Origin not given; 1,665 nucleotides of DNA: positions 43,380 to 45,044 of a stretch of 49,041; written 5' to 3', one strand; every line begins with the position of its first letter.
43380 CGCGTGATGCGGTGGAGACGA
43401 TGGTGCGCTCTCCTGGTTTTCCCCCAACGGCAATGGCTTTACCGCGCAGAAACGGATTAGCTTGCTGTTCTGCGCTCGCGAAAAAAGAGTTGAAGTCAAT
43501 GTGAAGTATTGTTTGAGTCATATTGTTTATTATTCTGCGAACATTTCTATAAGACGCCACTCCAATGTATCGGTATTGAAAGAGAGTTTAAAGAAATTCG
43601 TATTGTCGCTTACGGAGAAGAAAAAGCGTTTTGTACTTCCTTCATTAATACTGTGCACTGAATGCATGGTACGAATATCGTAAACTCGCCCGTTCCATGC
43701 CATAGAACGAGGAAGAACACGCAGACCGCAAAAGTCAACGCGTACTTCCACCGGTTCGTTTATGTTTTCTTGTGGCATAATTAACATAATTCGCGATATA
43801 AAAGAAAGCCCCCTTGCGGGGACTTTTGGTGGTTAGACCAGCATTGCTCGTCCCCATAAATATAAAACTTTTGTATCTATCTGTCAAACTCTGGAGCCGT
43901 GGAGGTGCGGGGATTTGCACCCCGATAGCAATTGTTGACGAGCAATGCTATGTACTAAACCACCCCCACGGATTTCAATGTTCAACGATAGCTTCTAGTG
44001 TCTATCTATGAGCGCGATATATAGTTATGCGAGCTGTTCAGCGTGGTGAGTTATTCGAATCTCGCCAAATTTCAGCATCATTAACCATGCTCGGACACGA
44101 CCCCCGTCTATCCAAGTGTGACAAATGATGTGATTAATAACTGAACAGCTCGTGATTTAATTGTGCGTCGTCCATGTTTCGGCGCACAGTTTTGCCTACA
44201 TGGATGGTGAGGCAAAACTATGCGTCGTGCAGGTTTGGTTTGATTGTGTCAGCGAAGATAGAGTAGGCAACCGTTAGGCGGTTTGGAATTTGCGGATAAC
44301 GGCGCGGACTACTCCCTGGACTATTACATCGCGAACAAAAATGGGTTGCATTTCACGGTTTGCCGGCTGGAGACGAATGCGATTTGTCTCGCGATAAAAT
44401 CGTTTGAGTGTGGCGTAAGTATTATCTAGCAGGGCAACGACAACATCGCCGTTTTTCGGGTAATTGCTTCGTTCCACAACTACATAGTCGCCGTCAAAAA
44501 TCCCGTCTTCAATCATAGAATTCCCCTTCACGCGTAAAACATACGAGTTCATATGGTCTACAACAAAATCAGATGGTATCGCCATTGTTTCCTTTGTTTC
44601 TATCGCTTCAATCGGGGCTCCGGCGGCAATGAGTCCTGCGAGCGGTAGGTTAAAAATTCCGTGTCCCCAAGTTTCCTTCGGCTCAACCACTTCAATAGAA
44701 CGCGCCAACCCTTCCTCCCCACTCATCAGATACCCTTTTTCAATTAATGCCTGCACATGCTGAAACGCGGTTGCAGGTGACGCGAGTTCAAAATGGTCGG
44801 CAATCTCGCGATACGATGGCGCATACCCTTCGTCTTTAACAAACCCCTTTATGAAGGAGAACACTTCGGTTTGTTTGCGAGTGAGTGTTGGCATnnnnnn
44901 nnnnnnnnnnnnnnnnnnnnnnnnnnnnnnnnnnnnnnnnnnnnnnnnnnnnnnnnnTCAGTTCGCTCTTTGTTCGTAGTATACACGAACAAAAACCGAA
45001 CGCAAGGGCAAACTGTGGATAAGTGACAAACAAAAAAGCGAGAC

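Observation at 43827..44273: Unclassified structured RNA with an embedded tRNA-like module between lexA and dinB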

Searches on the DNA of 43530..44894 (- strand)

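Call 5: search_rna_families(source=window, start=43600, end=44500, threshold=evalue, max_evalue=10, show_alignments=3)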
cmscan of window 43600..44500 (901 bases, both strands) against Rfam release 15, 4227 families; matches with E-value up to 10: 10.
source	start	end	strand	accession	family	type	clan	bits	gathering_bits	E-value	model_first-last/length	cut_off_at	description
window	43901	43967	-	RF01684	mascRNA-menRNA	Gene;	-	23.5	42.5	0.036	1-56/56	no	MALAT1-associated small cytoplasmic RNA/MEN beta RNA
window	44120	44222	+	RF01226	snoZ5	Gene; snRNA; snoRNA; CD-box;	CL00045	19.2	60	2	1-113/113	no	Small nucleolar RNA Z5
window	43783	43859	-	RF01770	rimP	Cis-reg; leader;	-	16.4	47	9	1-102/102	no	Gammaprotebacteria rimP leader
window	44143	44191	+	RF02477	GlsR9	Gene; snRNA; snoRNA; CD-box;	-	15.4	95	2.9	1-79/79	no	Small nucleolar RNA GlsR9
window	43791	43881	-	RF02502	Atu_C8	Gene; sRNA;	-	15.1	50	7.8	1-122/122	no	Rhizobiales sRNA Atu_C8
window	43772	43853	-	RF01795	FourU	Cis-reg; thermoregulator;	-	14.9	60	6.5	1-65/65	no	FourU thermometer RNA element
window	43848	43924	-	RF04321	tmRNA_permuted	Gene;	-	13.6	47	2.3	36-94/213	no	permuted transfer-messenger RNA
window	44255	44269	+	RF02914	DUF805b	Cis-reg;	CL00115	13.3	35.6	1.1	1-35/35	no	DUF805b RNA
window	43687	43700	-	RF01704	Glutamine-II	Cis-reg; riboswitch;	-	11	33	7.9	41-54/60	no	Glutamine-II riboswitch aptamer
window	43848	43924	-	RF01849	alpha_tmRNA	Gene;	CL00001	8.3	50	3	92-155/355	no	Alphaproteobacteria transfer-messenger RNA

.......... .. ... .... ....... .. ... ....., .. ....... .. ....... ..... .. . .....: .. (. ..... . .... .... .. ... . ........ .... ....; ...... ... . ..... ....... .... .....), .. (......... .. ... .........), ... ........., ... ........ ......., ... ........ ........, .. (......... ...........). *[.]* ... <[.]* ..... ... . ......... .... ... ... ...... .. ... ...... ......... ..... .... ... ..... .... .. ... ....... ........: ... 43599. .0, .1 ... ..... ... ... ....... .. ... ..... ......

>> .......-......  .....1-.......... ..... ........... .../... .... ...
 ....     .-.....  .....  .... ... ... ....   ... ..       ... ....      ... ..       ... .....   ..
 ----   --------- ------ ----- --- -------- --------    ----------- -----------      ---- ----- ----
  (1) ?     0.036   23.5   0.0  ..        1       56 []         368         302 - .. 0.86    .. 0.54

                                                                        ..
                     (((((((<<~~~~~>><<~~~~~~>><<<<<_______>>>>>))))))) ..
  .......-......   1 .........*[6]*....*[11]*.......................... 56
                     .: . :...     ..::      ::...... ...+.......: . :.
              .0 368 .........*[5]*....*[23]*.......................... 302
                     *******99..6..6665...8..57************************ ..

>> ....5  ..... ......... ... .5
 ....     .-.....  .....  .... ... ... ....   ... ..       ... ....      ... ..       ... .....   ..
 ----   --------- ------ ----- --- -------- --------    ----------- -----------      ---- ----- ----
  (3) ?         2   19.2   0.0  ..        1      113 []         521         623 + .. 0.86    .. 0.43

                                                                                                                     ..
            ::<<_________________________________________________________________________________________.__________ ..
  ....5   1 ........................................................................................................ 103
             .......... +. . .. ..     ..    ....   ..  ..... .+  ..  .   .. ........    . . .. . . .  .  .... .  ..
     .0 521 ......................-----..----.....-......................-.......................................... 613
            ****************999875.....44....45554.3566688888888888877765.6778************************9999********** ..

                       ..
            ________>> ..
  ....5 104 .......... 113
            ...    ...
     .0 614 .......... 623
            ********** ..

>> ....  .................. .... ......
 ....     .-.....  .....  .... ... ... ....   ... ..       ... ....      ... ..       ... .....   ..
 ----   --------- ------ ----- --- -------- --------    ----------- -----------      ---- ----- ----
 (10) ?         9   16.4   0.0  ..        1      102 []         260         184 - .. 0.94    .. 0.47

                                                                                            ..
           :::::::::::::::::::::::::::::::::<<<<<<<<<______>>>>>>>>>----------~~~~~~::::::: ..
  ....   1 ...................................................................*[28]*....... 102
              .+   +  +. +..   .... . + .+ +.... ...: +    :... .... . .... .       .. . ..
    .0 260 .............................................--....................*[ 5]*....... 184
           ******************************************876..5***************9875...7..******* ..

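Call 62: build_rna_model(alignment_id=A4, structure=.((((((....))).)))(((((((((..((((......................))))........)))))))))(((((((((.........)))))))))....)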
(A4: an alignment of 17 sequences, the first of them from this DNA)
Model R1 built from alignment A4 (17 sequences, 107 columns); structure: as given.
model positions 89; base pairs 28; branch points 2; effective number of sequences 1.98; information 0.64 bits per position. Calibrated on 0.2 Mb of random sequence (short: E-values are rough).
structure used (alignment columns):
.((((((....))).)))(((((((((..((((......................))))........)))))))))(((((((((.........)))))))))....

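Call 63: search_with_rna_model(model_id=R1, sources=[window, L001, L002, L003, L004, L005, L006, L007, L008, L009, L010, L011, L012, L013, L014, L015, L016, L017, L018, L019, L021, L022, L023, L024, L025, L027, L028, L029, L030, L031, L032, L033, L034, L035, L036, L037, L038, L040, L041, L042, L043, L044, L045, L047, L048, L049, L050, L051, L052, L053, L054, L055, L057, L058, L059, L060, L061, L062, L063, L064, L065, L066, L067, L068], max_evalue=1)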
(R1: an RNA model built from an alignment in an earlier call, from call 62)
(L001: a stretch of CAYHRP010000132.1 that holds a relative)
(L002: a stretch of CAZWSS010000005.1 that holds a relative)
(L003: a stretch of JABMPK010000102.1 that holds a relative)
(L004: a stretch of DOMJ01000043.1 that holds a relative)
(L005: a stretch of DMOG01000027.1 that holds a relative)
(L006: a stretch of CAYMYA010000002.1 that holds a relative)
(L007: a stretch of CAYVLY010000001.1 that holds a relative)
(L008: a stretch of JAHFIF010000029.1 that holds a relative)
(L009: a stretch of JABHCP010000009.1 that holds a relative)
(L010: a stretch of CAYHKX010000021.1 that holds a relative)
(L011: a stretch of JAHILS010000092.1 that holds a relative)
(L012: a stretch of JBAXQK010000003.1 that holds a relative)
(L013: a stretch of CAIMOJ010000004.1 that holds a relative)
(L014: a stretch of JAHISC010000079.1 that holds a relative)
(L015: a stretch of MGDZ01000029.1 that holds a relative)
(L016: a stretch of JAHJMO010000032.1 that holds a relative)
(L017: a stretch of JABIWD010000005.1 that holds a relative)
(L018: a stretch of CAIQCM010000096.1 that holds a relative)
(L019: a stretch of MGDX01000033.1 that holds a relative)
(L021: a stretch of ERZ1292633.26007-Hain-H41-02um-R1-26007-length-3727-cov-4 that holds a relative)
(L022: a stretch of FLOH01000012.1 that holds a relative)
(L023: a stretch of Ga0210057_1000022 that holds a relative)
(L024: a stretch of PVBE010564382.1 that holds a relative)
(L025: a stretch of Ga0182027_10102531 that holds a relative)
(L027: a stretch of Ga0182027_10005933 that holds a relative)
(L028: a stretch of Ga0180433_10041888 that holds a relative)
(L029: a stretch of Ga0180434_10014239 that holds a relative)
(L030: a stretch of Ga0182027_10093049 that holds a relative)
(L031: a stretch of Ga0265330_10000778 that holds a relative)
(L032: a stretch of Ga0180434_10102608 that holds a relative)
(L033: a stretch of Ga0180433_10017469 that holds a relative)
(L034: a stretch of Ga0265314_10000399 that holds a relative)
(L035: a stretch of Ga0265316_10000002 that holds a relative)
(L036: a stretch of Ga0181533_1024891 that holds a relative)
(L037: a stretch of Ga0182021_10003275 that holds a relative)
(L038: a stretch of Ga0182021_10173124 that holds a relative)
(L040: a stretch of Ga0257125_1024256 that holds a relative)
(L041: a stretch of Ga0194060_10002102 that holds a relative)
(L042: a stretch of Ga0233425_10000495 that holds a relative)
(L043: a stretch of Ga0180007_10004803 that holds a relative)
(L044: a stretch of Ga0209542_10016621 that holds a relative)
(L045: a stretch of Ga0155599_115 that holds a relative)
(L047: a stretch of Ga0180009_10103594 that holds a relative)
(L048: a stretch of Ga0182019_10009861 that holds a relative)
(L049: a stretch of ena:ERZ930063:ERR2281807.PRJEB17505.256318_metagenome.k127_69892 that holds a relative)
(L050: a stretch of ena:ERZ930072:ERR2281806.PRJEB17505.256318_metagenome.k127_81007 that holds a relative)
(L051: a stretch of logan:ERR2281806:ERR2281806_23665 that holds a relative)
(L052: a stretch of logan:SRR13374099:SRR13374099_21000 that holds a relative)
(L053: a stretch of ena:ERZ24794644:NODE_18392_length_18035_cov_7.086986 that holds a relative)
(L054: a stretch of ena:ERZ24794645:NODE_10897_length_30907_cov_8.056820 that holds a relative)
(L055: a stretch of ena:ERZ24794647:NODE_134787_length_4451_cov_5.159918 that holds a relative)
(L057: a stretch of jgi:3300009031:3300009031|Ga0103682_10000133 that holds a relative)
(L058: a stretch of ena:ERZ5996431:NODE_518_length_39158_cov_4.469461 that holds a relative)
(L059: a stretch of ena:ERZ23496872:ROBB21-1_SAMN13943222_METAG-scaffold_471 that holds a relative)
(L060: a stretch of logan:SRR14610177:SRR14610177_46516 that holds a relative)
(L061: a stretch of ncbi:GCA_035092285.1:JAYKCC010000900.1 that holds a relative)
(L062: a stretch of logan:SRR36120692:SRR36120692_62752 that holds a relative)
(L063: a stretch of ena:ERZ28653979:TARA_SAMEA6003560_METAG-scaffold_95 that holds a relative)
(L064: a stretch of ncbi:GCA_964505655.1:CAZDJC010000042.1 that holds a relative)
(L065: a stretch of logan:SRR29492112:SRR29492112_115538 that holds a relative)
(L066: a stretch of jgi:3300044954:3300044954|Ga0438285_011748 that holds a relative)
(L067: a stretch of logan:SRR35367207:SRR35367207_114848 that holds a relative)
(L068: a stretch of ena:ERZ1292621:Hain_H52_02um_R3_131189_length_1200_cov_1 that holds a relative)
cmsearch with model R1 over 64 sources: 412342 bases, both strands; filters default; matches with E-value up to 1: 34.
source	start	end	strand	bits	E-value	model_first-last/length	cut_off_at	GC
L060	2386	2474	+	100.7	7.9e-19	1-89/89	no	0.55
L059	3133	3222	+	93.5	2.6e-17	1-89/89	no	0.54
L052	3141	3228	+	92.1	5.2e-17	1-89/89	no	0.53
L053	3141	3230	+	87.6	4.6e-16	1-89/89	no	0.5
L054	1762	1851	+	87.6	4.6e-16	1-89/89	no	0.5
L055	1728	1817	+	87.6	4.6e-16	1-89/89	no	0.5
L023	3154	3243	+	86.4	8.3e-16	1-89/89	no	0.51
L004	3561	3652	+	78.7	3.6e-14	1-89/89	no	0.51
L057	3171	3262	+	78.7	3.6e-14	1-89/89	no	0.51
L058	3171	3262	+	78.7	3.6e-14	1-89/89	no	0.51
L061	656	747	+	78.5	4e-14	1-89/89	no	0.6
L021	2576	2682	+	77.1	7.9e-14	1-89/89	no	0.61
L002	3690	3795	+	76.8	9e-14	1-89/89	no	0.59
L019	3287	3379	+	76.6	9.8e-14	1-89/89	no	0.57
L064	1051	1153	+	76.4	1.1e-13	1-89/89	no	0.5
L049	3136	3215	+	75.7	1.5e-13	1-89/89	no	0.5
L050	2606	2685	+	75.7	1.5e-13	1-89/89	no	0.5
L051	919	998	+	75.7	1.5e-13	1-89/89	no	0.5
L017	3635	3712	+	70.1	2.4e-12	1-89/89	no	0.54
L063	3172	3250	+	69.9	2.6e-12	1-89/89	no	0.48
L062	3172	3250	+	69.3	3.6e-12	1-89/89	no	0.49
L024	3635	3712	+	69.1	3.8e-12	1-89/89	no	0.55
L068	918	996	+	67.6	8.1e-12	1-89/89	no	0.48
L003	3352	3429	+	64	4.5e-11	1-89/89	no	0.51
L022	3532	3609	+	63.5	5.8e-11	1-89/89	no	0.49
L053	3137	3217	-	21.3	0.052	1-89/89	no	0.49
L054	1758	1838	-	21.3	0.052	1-89/89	no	0.49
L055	1724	1804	-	21.3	0.052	1-89/89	no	0.49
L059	3131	3209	-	19.7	0.11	1-89/89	no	0.53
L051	915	985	-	18.9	0.16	1-89/89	no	0.46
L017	3630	3699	-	16.9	0.44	1-89/89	no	0.56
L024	3630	3699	-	16.9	0.44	1-89/89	no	0.56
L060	2384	2461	-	15.4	0.91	1-89/89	no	0.54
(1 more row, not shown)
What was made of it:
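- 44158..44236 (-): Conserved domain 1: hairpins P1 and P2 with complementary, invariant loops. The upstream hairpin P0 of relatives is poorly formed here. CM R1 hit of 69.2 bits, E 3.7e-12 (call 63).
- Strand: the forward strand scores 63-101 bits and the reverse 21 bits or less (call 63).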

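Call 78: search_rna_families(sources=[L052, L021, L061, L064, L060], threshold=evalue, max_evalue=5)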
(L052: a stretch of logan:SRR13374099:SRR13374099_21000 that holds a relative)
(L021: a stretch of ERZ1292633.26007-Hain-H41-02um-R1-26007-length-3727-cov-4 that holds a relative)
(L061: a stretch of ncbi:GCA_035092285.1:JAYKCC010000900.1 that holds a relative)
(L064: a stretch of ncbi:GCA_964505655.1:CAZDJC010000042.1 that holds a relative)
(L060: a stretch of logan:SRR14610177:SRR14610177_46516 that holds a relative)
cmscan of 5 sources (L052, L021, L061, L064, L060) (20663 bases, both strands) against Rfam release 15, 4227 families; matches with E-value up to 5: 1.
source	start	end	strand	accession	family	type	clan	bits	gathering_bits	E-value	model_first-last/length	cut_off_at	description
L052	1623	1663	-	RF01553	TB9Cs1H3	Gene; snRNA; snoRNA; HACA-box;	-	19.9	35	3.3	1-65/65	no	Trypanosomatid snoRNA TB9Cs1H3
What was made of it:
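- On Any Rfam 15 family: Nothing relevant appears in five relatives at E up to 5 (call 78).
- No match to any Rfam ribozyme family at E up to 10 (calls 5, 78).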

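Call 83: search_dna_similar(query=window:43790-44020:-, collection=phages, mode=distant, max_evalue=0.1, max_rows=10)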
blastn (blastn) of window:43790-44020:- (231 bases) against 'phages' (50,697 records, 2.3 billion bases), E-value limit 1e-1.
Records with a match: 1; places in all: 1; records where one place covers at least 80% of the query: 0.
Best place of each record, by identity: 90-95% 1.
By first word of the organism name: Blackfly 1.
By host as written in the record: Austrosimulium ungulatum 1.
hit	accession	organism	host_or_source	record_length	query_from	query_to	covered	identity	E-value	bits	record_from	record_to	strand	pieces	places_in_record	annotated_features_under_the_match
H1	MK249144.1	Blackfly microvirus SF02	Austrosimulium ungulatum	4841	196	226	13%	90.3%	6e-2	44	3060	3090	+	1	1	none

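Call 84: search_dna_similar(query=window:43790-44020:-, collection=plasmids, mode=distant, max_evalue=0.1, max_rows=10)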
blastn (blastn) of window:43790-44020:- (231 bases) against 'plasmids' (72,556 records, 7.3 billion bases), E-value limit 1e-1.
No match.
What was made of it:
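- Tried and rejected: Searches of phages and plasmids with the add-on found nothing relevant (calls 83, 84).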

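Call 91: search_rna_families(sources=[L007, L009, L011, L014, L005, L042, L012, L013], threshold=gathering)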
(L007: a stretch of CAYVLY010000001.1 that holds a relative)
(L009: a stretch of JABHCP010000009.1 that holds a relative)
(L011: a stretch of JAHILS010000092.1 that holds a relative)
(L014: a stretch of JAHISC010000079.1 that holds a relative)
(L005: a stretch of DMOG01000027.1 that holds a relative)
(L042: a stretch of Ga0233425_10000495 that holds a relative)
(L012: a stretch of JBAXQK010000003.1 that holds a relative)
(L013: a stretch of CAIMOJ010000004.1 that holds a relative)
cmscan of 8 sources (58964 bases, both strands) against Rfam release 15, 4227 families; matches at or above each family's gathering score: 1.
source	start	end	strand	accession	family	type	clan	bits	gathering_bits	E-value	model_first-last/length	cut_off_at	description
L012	6361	6433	-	RF00005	tRNA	Gene; tRNA;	CL00001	41.5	29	2e-05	1-71/71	no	tRNA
